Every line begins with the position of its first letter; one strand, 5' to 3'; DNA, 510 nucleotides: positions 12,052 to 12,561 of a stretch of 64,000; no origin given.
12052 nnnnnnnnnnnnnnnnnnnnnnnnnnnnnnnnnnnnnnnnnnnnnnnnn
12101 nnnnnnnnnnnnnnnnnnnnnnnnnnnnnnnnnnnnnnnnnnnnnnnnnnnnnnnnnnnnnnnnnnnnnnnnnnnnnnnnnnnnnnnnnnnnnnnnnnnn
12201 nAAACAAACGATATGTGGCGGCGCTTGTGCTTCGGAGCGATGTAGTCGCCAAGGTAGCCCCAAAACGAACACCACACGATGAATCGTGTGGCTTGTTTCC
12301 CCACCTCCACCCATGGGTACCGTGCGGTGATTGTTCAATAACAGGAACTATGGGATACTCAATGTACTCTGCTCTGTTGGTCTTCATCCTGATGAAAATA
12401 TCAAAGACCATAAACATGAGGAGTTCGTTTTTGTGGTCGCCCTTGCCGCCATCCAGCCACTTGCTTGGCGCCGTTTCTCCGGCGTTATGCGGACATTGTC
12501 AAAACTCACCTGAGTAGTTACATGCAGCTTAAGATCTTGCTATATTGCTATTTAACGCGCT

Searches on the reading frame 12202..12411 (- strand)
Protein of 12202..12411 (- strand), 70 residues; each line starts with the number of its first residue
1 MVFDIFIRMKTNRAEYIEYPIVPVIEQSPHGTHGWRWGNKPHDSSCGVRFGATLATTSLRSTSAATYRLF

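Call 47: find_homologous_proteins(query=window:12202-12411:-, max_evalue=0.01)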
Query seq(70 aa) (70 aa): 4 proteins with E <= 0.01 among 4 candidates.
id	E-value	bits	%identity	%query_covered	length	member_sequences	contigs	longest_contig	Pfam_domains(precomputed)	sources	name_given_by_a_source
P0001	3.9e-27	111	79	83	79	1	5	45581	-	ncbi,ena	-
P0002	4.8e-21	92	84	73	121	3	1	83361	-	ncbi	-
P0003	3.8e-15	73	79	61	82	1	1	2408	-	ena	-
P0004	1.9e-13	68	81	53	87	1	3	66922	-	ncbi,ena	-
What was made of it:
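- The D-module mini-ORF finds only 4 short proteins among 5.8 billion (call 47). Only 4 short (79-121 aa) hits were found in the protein database, with no full-length parent (call 47).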

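Call 48: find_encoding_contigs(protein=P0002, flank=2500, max_places=6)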
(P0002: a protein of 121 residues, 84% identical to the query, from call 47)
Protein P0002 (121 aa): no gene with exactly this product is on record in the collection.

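Call 49: find_encoding_contigs(protein=P0004, flank=2500, max_places=6)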
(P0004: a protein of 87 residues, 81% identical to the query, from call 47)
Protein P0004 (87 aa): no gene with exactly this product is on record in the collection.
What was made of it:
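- Tried and rejected: It finds only 4 short repeat-derived proteins (call 47), and two of these could not be located on contigs (calls 48, 49).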
